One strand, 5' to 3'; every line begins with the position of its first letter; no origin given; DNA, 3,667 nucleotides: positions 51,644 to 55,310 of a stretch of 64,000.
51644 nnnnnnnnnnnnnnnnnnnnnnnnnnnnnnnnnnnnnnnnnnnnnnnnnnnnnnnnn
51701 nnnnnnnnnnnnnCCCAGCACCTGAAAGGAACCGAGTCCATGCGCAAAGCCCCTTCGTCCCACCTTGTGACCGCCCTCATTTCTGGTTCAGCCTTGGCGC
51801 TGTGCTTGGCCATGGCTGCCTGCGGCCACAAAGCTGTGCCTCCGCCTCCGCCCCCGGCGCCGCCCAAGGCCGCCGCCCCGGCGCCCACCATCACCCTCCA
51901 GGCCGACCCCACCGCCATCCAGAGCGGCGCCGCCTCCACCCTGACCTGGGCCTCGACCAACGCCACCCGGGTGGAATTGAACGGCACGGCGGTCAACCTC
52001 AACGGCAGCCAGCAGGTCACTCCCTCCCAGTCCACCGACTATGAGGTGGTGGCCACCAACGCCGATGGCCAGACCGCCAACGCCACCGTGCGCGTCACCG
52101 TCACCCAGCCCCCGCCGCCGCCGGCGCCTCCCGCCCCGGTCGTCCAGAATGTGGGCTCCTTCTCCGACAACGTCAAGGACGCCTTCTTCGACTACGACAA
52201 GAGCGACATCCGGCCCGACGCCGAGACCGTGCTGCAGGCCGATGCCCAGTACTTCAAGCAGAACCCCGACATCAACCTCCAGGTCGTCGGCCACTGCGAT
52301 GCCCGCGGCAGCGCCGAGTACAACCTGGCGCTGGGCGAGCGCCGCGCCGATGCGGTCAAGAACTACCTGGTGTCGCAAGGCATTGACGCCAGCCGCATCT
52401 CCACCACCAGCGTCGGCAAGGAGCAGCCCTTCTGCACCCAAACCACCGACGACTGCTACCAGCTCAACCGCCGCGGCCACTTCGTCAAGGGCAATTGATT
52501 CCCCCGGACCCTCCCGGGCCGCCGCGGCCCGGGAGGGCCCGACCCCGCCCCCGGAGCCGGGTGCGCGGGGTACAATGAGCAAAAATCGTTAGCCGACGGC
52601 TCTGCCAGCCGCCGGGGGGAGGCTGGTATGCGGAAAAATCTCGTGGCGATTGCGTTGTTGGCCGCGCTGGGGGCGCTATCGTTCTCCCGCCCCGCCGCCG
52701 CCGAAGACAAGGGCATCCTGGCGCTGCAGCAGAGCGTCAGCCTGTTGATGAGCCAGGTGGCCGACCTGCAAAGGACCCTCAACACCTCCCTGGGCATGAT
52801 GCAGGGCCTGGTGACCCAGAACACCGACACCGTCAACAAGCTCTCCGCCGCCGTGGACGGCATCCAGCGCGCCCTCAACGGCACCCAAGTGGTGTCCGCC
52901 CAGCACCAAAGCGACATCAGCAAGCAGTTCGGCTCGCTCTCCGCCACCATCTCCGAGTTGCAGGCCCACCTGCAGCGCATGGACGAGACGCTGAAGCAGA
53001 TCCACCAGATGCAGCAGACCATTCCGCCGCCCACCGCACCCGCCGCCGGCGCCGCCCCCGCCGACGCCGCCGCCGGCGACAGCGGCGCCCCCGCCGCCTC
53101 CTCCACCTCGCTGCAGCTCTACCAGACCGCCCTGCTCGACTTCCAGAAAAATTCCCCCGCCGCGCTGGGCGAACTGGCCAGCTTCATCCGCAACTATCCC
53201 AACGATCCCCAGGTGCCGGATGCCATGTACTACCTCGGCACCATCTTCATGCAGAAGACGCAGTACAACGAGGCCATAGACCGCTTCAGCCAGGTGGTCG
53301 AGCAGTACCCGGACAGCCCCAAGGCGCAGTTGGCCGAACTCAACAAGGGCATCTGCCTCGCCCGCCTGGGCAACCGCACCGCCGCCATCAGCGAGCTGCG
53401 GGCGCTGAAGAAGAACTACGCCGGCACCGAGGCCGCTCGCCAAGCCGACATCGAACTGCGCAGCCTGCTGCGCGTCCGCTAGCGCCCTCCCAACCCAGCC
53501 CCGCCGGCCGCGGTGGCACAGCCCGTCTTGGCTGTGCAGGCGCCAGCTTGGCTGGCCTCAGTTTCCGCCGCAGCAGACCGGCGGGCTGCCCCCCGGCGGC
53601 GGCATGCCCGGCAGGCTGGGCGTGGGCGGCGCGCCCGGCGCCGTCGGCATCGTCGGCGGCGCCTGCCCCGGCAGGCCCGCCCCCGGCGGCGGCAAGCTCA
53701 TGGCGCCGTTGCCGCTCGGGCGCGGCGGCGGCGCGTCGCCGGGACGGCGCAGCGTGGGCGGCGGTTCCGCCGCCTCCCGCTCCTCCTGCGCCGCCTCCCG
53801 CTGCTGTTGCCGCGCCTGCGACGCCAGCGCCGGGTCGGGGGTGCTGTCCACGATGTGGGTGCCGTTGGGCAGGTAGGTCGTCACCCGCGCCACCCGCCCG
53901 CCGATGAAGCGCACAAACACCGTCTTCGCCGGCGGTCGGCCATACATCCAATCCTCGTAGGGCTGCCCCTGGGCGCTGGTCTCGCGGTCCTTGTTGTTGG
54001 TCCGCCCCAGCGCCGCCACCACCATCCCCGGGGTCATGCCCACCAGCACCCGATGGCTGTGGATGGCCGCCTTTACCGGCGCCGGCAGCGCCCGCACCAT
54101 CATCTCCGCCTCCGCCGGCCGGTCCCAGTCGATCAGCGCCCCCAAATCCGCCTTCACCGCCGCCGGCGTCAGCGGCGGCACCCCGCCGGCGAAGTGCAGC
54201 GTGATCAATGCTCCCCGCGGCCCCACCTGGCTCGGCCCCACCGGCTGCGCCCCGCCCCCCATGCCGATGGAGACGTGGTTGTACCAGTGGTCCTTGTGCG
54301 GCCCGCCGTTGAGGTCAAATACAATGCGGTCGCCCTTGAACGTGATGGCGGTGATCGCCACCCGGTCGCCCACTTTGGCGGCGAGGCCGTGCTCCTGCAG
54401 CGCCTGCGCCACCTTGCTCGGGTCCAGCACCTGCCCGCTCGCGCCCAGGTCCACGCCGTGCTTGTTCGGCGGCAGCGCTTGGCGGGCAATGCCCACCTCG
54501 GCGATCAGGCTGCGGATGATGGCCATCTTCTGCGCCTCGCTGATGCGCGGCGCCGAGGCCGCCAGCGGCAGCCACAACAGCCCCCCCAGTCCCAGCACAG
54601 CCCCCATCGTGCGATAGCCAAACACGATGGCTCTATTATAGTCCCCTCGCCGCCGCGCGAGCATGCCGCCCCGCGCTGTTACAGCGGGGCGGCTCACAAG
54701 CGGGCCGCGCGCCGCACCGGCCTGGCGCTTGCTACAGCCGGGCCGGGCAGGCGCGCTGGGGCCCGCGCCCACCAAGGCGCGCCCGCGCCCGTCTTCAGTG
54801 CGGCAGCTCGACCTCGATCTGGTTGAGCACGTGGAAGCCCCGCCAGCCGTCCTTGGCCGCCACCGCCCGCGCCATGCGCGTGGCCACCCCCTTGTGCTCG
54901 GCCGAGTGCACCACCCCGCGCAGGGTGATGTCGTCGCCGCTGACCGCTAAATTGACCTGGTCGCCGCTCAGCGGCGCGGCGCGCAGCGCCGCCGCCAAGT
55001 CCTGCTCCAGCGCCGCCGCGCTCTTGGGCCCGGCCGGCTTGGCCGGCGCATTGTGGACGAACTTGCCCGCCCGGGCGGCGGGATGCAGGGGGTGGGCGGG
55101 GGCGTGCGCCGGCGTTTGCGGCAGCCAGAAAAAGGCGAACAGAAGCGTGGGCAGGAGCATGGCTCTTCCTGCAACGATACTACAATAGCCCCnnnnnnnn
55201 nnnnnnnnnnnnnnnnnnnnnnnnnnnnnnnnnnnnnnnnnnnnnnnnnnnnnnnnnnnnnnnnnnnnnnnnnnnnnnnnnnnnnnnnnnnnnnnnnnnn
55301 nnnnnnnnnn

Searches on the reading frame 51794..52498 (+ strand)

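Call 48: search_protein_families(library=pfam, proteins=[window:51794-52498:+], max_evalue=0.001)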
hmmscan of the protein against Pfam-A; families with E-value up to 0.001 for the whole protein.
window:51794-52498:+ (234 aa): 2 families
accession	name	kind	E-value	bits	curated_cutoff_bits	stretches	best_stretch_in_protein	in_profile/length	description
PF00691.25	OmpA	-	2.1e-22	79.7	27.2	1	131-220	1-92/98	OmpA family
PF05359.17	DUF748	-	4.9e-05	22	50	0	179-202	1013-1037/1037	Domain of Unknown Function (DUF748)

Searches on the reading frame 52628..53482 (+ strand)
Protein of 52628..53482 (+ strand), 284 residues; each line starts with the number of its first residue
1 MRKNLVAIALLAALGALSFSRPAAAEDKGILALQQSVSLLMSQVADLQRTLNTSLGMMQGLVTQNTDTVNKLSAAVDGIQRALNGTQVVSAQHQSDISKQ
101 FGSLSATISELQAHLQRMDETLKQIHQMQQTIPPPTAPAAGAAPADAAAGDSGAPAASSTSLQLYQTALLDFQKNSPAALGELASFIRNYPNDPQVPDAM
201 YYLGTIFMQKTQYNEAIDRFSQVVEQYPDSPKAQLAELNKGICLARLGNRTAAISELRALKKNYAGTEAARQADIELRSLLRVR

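Call 48: search_protein_families(library=pfam, proteins=[window:52628-53482:+], max_evalue=0.001)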
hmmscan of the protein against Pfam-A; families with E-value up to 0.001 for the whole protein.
window:52628-53482:+ (284 aa): 8 families
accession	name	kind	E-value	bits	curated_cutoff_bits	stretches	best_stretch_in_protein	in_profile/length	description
PF13174.12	TPR_6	-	8.4e-15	54.8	26.3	1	198-230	1-33/33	Tetratricopeptide repeat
PF13432.12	TPR_16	-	2e-10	41.4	32.7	2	203-265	3-62/65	Tetratricopeptide repeat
PF14559.12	TPR_19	-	2.3e-07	31.5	25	1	208-270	2-61/68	Tetratricopeptide repeat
PF13525.12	YfiO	-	1.8e-06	28.3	25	1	174-233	56-126/203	Outer membrane lipoprotein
PF07719.23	TPR_2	-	3e-06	27.4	27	1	197-229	1-33/34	Tetratricopeptide repeat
PF13428.12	TPR_14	-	1.6e-05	25.6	23.5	0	198-236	2-40/44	Tetratricopeptide repeat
PF00515.34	TPR_1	-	0.00022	21.3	27.8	0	197-229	1-33/34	Tetratricopeptide repeat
PF13371.12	TPR_9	-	0.00045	20.6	35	0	193-236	25-68/73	Tetratricopeptide repeat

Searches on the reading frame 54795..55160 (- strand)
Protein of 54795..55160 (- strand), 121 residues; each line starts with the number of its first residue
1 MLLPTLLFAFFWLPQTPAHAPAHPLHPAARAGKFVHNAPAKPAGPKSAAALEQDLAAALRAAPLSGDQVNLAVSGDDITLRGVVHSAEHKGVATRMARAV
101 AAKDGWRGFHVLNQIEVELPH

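Call 48: search_protein_families(library=pfam, proteins=[window:54795-55160:-], max_evalue=0.001)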
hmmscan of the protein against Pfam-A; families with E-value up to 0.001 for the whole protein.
window:54795-55160:- (121 aa): 1 family
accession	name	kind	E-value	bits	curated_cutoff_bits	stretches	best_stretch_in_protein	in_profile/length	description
PF04972.22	BON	-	4e-06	27.4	27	1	49-101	3-56/69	BON domain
